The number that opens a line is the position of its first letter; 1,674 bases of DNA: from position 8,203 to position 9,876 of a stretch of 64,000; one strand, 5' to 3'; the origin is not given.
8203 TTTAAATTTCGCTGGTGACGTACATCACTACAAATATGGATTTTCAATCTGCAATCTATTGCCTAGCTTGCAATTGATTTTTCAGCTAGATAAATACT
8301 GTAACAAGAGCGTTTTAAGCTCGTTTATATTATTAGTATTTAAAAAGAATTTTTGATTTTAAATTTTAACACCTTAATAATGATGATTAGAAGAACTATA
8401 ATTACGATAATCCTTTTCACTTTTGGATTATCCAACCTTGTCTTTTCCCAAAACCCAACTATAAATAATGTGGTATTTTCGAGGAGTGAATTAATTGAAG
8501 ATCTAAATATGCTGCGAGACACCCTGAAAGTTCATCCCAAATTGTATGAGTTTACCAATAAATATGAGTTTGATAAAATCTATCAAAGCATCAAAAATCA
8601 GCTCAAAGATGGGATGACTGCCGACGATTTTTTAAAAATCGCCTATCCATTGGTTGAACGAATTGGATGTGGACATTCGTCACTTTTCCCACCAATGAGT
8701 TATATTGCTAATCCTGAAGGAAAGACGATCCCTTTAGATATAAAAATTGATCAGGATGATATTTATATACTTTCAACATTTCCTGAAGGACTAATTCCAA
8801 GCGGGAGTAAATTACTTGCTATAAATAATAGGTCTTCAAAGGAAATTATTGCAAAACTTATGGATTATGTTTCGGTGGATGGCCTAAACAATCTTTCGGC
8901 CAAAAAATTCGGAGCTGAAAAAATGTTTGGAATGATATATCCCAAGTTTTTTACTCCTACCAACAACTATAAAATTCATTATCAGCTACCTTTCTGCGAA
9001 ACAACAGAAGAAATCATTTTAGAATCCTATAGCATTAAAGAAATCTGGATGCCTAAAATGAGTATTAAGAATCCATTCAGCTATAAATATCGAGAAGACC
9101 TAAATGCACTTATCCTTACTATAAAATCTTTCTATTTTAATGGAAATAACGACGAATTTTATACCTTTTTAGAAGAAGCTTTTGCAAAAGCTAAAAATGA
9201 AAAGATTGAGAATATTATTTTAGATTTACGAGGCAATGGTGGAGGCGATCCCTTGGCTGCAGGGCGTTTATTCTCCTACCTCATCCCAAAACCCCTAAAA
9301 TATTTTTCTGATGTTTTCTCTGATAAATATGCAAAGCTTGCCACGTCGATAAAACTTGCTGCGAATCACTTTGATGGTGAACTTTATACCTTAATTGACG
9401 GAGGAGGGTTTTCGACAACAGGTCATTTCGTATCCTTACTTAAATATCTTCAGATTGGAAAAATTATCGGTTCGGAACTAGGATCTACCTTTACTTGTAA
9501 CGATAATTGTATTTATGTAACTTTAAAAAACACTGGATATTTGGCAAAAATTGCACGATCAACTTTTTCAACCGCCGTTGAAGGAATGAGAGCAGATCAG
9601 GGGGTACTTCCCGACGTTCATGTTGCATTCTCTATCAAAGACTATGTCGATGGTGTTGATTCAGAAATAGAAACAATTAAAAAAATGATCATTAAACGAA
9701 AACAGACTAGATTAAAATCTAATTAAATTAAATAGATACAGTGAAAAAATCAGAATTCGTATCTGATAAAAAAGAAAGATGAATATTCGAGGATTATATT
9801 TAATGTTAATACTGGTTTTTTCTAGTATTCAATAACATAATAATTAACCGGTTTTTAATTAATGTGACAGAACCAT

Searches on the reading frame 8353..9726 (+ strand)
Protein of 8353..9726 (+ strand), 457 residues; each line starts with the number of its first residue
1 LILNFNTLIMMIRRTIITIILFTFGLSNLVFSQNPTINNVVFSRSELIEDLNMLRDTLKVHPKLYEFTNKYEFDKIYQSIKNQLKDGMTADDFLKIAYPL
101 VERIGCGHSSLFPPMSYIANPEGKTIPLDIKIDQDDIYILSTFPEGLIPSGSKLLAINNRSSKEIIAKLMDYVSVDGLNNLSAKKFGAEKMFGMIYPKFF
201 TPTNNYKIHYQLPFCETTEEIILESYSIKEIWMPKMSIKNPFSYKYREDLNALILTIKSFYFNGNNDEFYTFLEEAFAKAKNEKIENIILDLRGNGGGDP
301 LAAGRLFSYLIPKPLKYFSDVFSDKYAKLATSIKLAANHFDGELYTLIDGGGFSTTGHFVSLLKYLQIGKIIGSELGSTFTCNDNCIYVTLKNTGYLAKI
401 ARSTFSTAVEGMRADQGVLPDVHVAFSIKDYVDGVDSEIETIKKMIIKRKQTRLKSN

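Call 45: search_protein_families(library=pfam, proteins=[window:8353-9726:+], max_evalue=0.00001)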
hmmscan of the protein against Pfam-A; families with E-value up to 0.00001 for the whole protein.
window:8353-9726:+ (457 aa): 1 family
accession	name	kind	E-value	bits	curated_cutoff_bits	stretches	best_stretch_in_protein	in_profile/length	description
PF03572.23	Peptidase_S41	-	1.1e-14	54.8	24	1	254-424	4-165/165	Peptidase family S41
